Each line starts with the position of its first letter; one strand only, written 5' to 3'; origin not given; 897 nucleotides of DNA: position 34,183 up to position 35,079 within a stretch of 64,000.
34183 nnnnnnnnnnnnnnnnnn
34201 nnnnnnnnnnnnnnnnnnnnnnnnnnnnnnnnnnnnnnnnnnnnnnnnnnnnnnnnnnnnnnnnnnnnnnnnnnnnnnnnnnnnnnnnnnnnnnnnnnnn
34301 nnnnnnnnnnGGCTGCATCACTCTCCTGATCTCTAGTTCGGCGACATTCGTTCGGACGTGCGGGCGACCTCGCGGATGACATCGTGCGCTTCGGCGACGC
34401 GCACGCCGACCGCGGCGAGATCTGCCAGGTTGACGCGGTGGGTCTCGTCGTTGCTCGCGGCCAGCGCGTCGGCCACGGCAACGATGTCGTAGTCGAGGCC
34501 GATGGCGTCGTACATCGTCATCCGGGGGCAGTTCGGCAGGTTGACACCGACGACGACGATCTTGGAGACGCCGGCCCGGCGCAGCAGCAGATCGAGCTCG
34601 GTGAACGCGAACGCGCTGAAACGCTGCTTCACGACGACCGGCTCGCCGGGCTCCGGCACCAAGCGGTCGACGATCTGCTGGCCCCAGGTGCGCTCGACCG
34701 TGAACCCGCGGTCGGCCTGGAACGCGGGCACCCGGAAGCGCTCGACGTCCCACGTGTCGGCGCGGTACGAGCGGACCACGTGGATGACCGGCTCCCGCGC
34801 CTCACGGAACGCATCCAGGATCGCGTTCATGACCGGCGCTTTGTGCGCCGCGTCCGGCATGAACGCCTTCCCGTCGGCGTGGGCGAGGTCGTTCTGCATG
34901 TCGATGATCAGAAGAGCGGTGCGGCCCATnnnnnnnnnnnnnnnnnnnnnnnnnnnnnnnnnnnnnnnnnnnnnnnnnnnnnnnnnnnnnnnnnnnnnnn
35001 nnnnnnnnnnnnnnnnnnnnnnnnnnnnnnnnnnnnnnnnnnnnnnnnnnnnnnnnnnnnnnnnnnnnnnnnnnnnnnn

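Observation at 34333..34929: Isochorismatase-family hydrolase is the first gene behind the branched-chain attenuator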

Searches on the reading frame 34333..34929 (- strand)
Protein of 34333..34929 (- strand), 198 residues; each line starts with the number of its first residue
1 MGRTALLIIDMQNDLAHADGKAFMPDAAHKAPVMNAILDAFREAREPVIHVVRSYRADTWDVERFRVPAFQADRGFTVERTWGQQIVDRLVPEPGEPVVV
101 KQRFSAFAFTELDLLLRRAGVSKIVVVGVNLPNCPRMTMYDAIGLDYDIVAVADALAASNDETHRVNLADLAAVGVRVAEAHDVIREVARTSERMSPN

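Call 6: search_protein_families(library=pfam, proteins=[window:34333-34929:-])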
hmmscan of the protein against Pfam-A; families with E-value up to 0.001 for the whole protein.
window:34333-34929:- (198 aa): 1 family
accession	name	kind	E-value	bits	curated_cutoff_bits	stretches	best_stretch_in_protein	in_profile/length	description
PF00857.26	Isochorismatase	-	2.6e-37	129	27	1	4-181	1-173/175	Isochorismatase domain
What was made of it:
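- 34333..34929 (-): Isochorismatase-family hydrolase, 198 aa, with triad Asp10-Lys101-Cys134. Its SD, GGGAG, is at 34940..34936. Pfam PF00857, E=2.6e-37 (call 6).
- Checked: Hydrolase: ATG at 34929, TAG stop at 34335..34333, 198 aa. It matches Pfam PF00857 Isochorismatase at E=2.6e-37 over profile positions 1-173 of 175 (call 6).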

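Call 7: search_protein_families(library=ncbifam, proteins=[window:34333-34929:-], max_evalue=0.01)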
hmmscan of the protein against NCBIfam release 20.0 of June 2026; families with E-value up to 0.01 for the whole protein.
window:34333-34929:- (198 aa): 5 families
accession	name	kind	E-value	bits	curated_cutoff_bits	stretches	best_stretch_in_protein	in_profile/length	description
TIGR03614.1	RutB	equivalog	1.3e-16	60.9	377.95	1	79-184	109-215/226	pyrimidine utilization protein B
NF050097.1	BiurAmidohydBiuH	equivalog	5.3e-16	58.7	370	1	2-171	17-201/221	biuret amidohydrolase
NF008517.0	PRK11440.1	equivalog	6.8e-15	55.5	195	1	3-185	8-185/188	hydrolase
NF008623.0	PRK11609.1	equivalog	2.4e-09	37.3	174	2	110-183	132-207/213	bifunctional nicotinamidase/pyrazinamidase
NF041461.1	C_hydro_YcaC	equivalog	0.0019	17.8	310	1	116-190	97-171/201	isochorismate family cysteine hydrolase YcaC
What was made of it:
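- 34333..34929 (-): No NCBIfam equivalog is reached (call 7).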

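Call 8: find_homologous_proteins(query=window:34333-34929:-, max_evalue=1e-10)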
Query window:34333-34929:- (198 aa): 153 proteins with E <= 1e-10 among 1719 candidates; the best 120 are listed.
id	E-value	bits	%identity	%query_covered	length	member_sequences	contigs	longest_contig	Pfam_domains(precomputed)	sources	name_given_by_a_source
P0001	2.1e-124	430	100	100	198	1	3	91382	PF00857.27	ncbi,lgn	-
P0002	1.1e-121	421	95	100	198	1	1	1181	PF00857.27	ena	-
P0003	1.6e-117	408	93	100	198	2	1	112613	PF00857.27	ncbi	-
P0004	2.5e-115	401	91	100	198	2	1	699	PF00857.27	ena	-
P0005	1.1e-114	399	91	100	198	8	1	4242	PF00857.27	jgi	jgi:nicotinamidase-related amidase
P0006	6.3e-109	380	85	100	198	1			PF00857.27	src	-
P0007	1.3e-108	379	85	100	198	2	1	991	PF00857.27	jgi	jgi:nicotinamidase-related amidase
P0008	3.2e-108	377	83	100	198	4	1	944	PF00857.27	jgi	-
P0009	1.2e-107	376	84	100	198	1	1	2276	PF00857.27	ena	-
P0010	5.1e-107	374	84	100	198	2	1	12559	PF00857.27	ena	-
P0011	1.2e-106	372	84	100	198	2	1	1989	PF00857.27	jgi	jgi:nicotinamidase-related amidase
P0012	1.3e-106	372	83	100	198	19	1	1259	PF00857.27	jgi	-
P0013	6.1e-106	370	83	100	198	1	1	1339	PF00857.27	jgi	jgi:nicotinamidase-related amidase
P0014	6.5e-106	370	83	100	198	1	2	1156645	PF00857.27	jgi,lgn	jgi:nicotinamidase-related amidase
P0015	8.0e-106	370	83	100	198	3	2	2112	PF00857.27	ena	-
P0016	8.4e-106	370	82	100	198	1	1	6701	PF00857.27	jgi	jgi:nicotinamidase-related amidase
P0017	1.1e-105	369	83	100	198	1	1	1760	PF00857.27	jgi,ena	-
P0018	5.2e-105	367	83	100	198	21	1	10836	PF00857.27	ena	-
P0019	1.4e-104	366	82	100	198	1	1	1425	PF00857.27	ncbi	ncbi:MAG: cysteine hydrolase family protein [Actinomycetota bacterium]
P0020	2.0e-104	365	82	100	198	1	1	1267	PF00857.27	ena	-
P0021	7.0e-104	363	81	100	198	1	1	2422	PF00857.27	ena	-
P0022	3.4e-103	361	81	100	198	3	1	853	PF00857.27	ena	-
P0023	5.8e-103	360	81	100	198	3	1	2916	PF00857.27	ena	-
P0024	1.6e-102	359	80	100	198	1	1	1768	PF00857.27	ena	-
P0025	1.7e-102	359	85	97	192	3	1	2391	PF00857.27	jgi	jgi:nicotinamidase-related amidase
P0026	2.3e-102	358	81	100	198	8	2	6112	PF00857.27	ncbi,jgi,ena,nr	ncbi:MAG: cysteine hydrolase [Actinobacteria bacterium]|nr:MAG: cysteine hydrolase [Actinomycetota b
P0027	2.9e-102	358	80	100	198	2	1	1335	PF00857.27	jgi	-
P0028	7.0e-102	357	81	98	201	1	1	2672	PF00857.27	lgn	-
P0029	2.7e-101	355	80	100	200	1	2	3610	PF00857.27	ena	-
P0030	1.2e-100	353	78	100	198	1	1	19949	PF00857.27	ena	-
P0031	1.3e-100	353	82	100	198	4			PF00857.27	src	-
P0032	1.6e-100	352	84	95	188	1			PF00857.27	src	-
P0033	7.6e-100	350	77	100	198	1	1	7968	PF00857.27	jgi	jgi:nicotinamidase-related amidase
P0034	1.3e-99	349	80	98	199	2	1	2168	PF00857.27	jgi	jgi:nicotinamidase-related amidase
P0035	1.4e-99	349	77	100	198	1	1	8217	PF00857.27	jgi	jgi:nicotinamidase-related amidase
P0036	2.0e-99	349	78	100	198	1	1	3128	PF00857.27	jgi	jgi:nicotinamidase-related amidase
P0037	2.3e-99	349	76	100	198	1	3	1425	PF00857.27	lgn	-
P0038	2.8e-99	348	77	100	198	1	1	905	PF00857.27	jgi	-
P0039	4.5e-98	344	81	95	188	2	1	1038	PF00857.27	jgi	jgi:nicotinamidase-related amidase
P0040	5.7e-98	344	78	98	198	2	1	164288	PF00857.27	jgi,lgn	jgi:nicotinamidase-related amidase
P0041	5.1e-97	341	77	99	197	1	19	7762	PF00857.27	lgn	-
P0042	6.5e-96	337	77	99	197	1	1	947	PF00857.27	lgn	-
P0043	1.8e-95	336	76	99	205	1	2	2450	PF00857.27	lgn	-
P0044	8.9e-95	334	75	98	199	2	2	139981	PF00857.27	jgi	jgi:nicotinamidase-related amidase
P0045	1.0e-92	327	75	99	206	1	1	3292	PF00857.27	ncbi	ncbi:MAG: cysteine hydrolase family protein [Actinomycetota bacterium]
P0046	8.0e-92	324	72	100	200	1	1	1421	PF00857.27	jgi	jgi:nicotinamidase-related amidase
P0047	2.5e-91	322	75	99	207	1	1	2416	PF00857.27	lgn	-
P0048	5.9e-91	321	74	99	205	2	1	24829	PF00857.27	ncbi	ncbi:MAG: cysteine hydrolase family protein [Actinomycetota bacterium]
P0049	1.1e-90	320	73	99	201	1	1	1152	PF00857.27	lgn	-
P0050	2.5e-90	319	72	98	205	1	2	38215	PF00857.27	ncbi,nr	ncbi:MAG: cysteine hydrolase family protein [Actinomycetota bacterium]|nr:cysteine hydrolase [Actino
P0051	7.6e-90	318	76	100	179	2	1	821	PF00857.27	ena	-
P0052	2.2e-89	316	72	98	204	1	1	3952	PF00857.27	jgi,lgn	jgi:nicotinamidase-related amidase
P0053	2.3e-89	316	72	100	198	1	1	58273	PF00857.27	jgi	jgi:nicotinamidase-related amidase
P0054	3.7e-89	315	72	98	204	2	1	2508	PF00857.27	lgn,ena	-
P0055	1.1e-88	314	72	99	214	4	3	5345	PF00857.27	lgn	-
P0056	2.0e-88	313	72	98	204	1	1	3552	PF00857.27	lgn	-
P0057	9.8e-88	311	67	99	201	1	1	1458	PF00857.27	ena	-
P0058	1.1e-87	311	73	98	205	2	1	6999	PF00857.27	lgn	-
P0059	6.5e-87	308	70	98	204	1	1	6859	PF00857.27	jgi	-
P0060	1.0e-86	307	71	97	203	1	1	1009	PF00857.27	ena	-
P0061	1.8e-86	307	71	97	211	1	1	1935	PF00857.27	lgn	-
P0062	2.8e-86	306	71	98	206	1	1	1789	PF00857.27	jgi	jgi:nicotinamidase-related amidase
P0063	3.7e-86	306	70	98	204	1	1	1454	PF00857.27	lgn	-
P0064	4.3e-86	305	69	99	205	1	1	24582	PF00857.27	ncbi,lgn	-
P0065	5.2e-86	305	70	99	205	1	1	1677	PF00857.27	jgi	jgi:nicotinamidase-related amidase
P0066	5.2e-86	305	72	89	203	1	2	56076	PF00857.27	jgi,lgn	jgi:nicotinamidase-related amidase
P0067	2.5e-85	303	69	98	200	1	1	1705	PF00857.27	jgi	jgi:nicotinamidase-related amidase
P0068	2.8e-85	303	69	98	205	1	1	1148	PF00857.27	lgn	-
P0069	3.7e-84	299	66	100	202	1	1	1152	PF00857.27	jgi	jgi:nicotinamidase-related amidase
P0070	8.9e-84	298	70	98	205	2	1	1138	PF00857.27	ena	-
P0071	2.3e-83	296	66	100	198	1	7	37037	PF00857.27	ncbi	ncbi:MAG: cysteine hydrolase family protein [Actinomycetota bacterium]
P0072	4.3e-83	296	70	95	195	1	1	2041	PF00857.27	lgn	-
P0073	4.8e-83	295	66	99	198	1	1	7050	PF00857.27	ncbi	ncbi:MAG: cysteine hydrolase family protein [Actinomycetota bacterium]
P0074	5.7e-83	295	69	95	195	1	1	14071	PF00857.27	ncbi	-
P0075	9.4e-83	294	66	99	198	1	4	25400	PF00857.27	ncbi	ncbi:MAG: cysteine hydrolase family protein [Actinomycetota bacterium]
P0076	2.8e-82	293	65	98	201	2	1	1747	PF00857.27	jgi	jgi:nicotinamidase-related amidase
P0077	4.0e-82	292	65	100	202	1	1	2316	PF00857.27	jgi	jgi:nicotinamidase-related amidase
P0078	5.5e-82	292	66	98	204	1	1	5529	PF00857.27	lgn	-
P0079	1.6e-81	290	63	100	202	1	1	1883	PF00857.27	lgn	-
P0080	2.5e-81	290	64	100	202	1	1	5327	PF00857.27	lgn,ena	-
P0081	4.7e-81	289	64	100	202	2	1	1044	PF00857.27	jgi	jgi:nicotinamidase-related amidase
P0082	4.8e-81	289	63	100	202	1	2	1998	PF00857.27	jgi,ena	-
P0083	5.8e-81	289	64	100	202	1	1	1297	PF00857.27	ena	-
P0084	7.4e-81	288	63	100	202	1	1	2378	PF00857.27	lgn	-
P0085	7.6e-81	288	64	100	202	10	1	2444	PF00857.27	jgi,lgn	jgi:nicotinamidase-related amidase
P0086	8.2e-81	288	64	100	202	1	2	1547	PF00857.27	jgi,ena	-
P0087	1.7e-80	287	64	98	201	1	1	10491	PF00857.27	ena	-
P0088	1.9e-80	287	64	100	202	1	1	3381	PF00857.27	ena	-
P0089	2.9e-80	286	66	95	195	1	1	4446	PF00857.27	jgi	jgi:nicotinamidase-related amidase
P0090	3.3e-80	286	63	100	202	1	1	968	PF00857.27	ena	-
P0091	4.4e-80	286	63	100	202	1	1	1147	PF00857.27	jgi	-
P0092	6.9e-80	285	64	100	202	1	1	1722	PF00857.27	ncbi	-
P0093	1.2e-79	284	63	100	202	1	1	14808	PF00857.27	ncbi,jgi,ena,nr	ncbi:MAG TPA: isochorismatase family cysteine hydrolase [Actinomycetota bacterium]|nr:isochorismatas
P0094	1.2e-79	284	68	93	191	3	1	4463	PF00857.27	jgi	-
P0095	1.3e-79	284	63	100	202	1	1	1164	PF00857.27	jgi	-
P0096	1.7e-79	284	63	100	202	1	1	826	PF00857.27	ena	-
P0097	1.8e-79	284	63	100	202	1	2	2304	PF00857.27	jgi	jgi:nicotinamidase-related amidase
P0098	2.0e-79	284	63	100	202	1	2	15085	PF00857.27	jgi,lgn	jgi:nicotinamidase-related amidase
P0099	2.0e-79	284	69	97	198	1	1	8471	PF00857.27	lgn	-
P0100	2.5e-79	283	63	100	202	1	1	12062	PF00857.27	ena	-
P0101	3.4e-79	283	64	97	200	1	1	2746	PF00857.27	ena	-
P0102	3.9e-79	283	63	100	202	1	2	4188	PF00857.27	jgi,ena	-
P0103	6.5e-79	282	64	98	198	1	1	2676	PF00857.27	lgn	-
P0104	6.9e-79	282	66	97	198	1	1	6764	PF00857.27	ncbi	-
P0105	7.3e-79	282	65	98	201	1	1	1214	PF00857.27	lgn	-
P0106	1.4e-78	281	65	98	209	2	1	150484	PF00857.27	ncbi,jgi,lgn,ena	ncbi:MAG: isochorismatase family cysteine hydrolase [Actinomycetota bacterium]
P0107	1.7e-78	281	66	97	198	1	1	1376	PF00857.27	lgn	-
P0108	2.0e-78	280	63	97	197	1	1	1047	PF00857.27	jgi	-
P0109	2.1e-78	280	65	98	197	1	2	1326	PF00857.27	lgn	-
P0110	2.5e-78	280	63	100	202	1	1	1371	PF00857.27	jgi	jgi:nicotinamidase-related amidase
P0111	2.7e-78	280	63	99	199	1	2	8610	PF00857.27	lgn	-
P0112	3.2e-78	280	65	95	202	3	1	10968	PF00857.27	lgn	-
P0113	4.0e-78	279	64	99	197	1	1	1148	PF00857.27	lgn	-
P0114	4.9e-78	279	62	100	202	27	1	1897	PF00857.27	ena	-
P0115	1.3e-77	278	62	99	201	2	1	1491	PF00857.27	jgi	jgi:nicotinamidase-related amidase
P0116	1.3e-77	278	63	98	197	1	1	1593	PF00857.27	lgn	-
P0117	2.3e-77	277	64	98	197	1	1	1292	PF00857.27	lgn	-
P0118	2.3e-77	277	65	97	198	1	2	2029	PF00857.27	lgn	-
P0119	2.9e-77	277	62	99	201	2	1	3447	PF00857.27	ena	-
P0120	4.5e-77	276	64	98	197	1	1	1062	PF00857.27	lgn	-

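Call 9: find_related_loci(query=window:34333-34929:-, collection=genome_contigs, flank=6000)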
Query window:34333-34929:- (198 aa) in genome_contigs; peptide patterns used: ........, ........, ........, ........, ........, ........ (x = any residue, [..] = any of these).
145 stretches matched a pattern; 13 encode a relative of the query (tblastn E <= 1e-3); 13 distinct loci.
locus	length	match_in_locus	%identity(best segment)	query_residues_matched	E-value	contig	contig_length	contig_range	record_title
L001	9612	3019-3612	90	1-198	4e-121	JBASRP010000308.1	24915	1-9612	MAG: Actinomycetota bacterium isolate MFD13529_ilm_asm_bin10 k127_115573, whole genome shotgun sequence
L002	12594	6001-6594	83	1-198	3e-105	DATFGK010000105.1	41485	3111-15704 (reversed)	MAG TPA_asm: Actinomycetota bacterium isolate SMAG_U8660 k141_774705, whole genome shotgun sequence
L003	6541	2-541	82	19-198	9e-100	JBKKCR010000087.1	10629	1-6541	MAG: Actinomycetota bacterium isolate swi_bin.57 k127_4726462, whole genome shotgun sequence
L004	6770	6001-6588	75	1-196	1e-98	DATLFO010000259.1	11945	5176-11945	MAG TPA_asm: Actinomycetota bacterium isolate SMAG_U13590 k141_144041, whole genome shotgun sequence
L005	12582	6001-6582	72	1-194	2e-96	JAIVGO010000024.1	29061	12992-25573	MAG: Actinomycetota bacterium isolate MAG113 MTG113_541, whole genome shotgun sequence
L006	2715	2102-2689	71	1-196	3e-98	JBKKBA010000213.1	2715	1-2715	MAG: Actinomycetota bacterium isolate swi_bin.332 S1Ck127_7982364_flag_1_multi_7.0000_len_2715, whole genome shotgun seq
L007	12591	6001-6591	69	1-197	2e-93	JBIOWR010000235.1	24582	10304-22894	MAG: Actinomycetota bacterium isolate MAG077 k127_4067829, whole genome shotgun sequence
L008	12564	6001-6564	69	1-188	5e-90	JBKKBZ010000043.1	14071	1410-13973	MAG: Actinomycetota bacterium isolate swi_bin.382 S1Ck127_7490200_flag_0_multi_17.0000_len_14071, whole genome shotgun s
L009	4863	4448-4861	77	1-138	2e-71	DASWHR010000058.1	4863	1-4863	MAG TPA_asm: Actinomycetota bacterium isolate SMAG_U2847 k141_501715, whole genome shotgun sequence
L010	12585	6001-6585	50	1-195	7e-60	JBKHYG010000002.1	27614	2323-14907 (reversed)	MAG: Actinomycetota bacterium isolate N_bin.9.orig k127_392977, whole genome shotgun sequence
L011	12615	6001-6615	32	2-196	3e-23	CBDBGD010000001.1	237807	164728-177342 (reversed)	MAG: Dehalococcoidia bacterium isolate 071da621-6304-4d5e-9b44-e96b0957c40d genome assembly, contig: contig_1, whole gen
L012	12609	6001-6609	31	4-196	5e-22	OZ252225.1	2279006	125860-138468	MAG: Dehalococcoidia bacterium isolate 34f50415-d94a-410d-b1e5-f9bc9e389886 genome assembly, chromosome: 1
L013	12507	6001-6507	30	3-164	7e-15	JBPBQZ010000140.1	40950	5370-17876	MAG: Janthinobacterium lividum isolate 3300036998_metabat.27 3300036998_metabat.27_Ga0393322_0000244, whole genome shotg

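Call 13: search_solved_structures(query=window:34333-34929:-, max_evalue=0.001, show_alignments=3)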
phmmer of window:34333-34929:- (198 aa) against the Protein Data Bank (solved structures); distinct sequences matched with E-value up to 0.001: 44.
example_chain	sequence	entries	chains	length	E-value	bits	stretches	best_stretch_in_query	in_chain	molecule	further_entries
3hu5_A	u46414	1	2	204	4.9e-35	124.2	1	4-178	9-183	Isochorismatase family protein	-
3hb7_A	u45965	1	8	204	2.4e-20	76.3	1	1-173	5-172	Isochorismatase hydrolase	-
3eef_A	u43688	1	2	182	3.4e-17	66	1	4-163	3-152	N-carbamoylsarcosine amidase related protein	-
3kl2_A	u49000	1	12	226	2.1e-15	60.2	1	2-168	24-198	Putative isochorismatase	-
3irv_A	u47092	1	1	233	1.4e-13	54.2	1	3-161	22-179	CYSTEINE HYDROLASE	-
8bkd_A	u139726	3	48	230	7.1e-13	51.9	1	78-156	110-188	Ureidoacrylate amidohydrolase RutB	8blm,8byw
6xix_A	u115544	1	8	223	1.9e-12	50.5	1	4-176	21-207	Cysteine hydrolase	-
8bln_A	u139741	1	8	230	3.1e-12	49.9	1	78-156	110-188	Ureidoacrylate amidohydrolase RutB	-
8bll_A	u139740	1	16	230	1.6e-11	47.5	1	78-156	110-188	Ureidoacrylate amidohydrolase RutB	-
6xjm_A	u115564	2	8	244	3.1e-11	46.6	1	3-182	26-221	Biuret hydrolase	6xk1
6xj4_A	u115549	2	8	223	4.8e-11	46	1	4-176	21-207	Cysteine hydrolase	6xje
3txy_A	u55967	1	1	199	1.7e-10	44.2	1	4-184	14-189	Isochorismatase family protein family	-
7l6j_A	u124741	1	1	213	6.8e-10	42.2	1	3-164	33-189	Putative hydrolase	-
2fq1_A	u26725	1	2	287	9.9e-10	41.7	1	75-184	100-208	Isochorismatase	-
1j2r_A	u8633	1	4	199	1.5e-09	41.1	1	3-178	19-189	Hypothetical isochorismatase family protein yecD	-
1nf9_A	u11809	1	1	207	3.9e-06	30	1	84-173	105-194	phenazine biosynthesis protein phzD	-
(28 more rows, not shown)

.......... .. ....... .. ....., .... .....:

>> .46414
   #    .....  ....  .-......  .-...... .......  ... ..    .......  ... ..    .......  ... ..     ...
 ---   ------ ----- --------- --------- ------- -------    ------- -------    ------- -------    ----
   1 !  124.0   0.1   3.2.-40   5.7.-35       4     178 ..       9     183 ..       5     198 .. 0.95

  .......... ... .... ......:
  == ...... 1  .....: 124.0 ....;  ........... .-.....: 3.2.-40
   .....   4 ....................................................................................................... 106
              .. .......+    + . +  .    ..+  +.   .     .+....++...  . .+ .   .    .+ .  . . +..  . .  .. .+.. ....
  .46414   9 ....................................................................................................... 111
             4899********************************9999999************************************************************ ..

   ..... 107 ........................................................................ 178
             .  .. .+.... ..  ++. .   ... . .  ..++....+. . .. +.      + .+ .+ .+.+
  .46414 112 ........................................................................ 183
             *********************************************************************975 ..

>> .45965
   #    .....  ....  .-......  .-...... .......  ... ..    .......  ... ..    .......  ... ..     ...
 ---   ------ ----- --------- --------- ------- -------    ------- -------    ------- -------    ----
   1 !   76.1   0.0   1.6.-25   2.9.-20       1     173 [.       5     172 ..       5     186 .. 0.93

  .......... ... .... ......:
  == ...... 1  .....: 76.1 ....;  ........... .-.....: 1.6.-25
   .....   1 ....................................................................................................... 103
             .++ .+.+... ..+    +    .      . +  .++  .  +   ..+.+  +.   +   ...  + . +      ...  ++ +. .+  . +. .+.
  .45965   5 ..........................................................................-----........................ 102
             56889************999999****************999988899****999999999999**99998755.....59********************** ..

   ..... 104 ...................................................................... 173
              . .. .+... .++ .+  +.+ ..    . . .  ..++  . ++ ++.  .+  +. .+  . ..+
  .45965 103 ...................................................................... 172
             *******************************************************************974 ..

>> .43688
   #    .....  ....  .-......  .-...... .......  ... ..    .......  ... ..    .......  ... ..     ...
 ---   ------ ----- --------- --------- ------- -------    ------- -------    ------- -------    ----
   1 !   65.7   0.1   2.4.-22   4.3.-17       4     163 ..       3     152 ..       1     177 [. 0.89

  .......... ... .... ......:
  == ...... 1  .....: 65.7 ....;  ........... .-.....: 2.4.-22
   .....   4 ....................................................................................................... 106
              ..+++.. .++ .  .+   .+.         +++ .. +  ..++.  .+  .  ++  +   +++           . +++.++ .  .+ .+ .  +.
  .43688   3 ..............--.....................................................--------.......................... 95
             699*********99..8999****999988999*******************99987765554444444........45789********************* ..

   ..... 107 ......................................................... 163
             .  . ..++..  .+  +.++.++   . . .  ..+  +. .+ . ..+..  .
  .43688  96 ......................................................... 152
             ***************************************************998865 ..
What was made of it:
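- On True isochorismatases (EntB, PhzD, VibB): Matches to EntB (2fq1, E=1e-9) and PhzD (1nf9, E=4e-6) are weaker than to the amidases (call 13).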

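Call 21: find_encoding_contigs(protein=P0106, flank=6000, max_places=3)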
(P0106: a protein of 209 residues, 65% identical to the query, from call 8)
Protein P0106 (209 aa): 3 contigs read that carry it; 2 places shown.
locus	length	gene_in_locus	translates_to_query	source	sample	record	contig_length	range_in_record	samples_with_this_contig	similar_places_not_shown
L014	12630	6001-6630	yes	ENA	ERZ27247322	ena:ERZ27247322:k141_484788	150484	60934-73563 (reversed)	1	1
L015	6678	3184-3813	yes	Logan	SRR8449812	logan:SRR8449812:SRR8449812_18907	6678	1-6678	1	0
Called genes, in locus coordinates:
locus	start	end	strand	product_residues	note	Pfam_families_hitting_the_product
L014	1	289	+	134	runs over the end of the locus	PF13240:Zn_Ribbon_1 (weak), PF13828:DUF4190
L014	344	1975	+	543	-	PF11832:DUF3352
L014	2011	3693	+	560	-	PF00920:ILVD_EDD_N, PF24877:ILV_EDD_C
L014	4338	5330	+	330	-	-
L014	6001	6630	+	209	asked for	PF00857:Isochorismatase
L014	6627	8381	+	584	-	PF02776:TPP_enzyme_N, PF00205:TPP_enzyme_M, PF02775:TPP_enzyme_C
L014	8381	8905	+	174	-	PF01842:ACT, PF13291:ACT_4, PF22629:ACT_AHAS_ss, PF13710:ACT_5, PF10369:ALS_ss_C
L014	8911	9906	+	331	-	PF03446:NAD_binding_2 (weak), PF07991:KARI_N, PF01450:KARI_C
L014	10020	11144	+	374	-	PF00266:Aminotran_5, PF00155:Aminotran_1_2 (weak), PF01053:Cys_Met_Meta_PP (weak)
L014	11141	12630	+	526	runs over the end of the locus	PF00389:2-Hacid_dh, PF02826:2-Hacid_dh_C, PF03446:NAD_binding_2 (weak), PF19304:PGDH_inter, PF01842:ACT, PF22629:ACT_AHAS_ss (faint)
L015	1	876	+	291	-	?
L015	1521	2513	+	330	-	-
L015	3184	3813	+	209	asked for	PF00857:Isochorismatase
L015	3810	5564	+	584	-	PF02776:TPP_enzyme_N, PF00205:TPP_enzyme_M, PF02775:TPP_enzyme_C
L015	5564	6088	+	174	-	PF01842:ACT, PF13291:ACT_4, PF22629:ACT_AHAS_ss, PF13710:ACT_5, PF10369:ALS_ss_C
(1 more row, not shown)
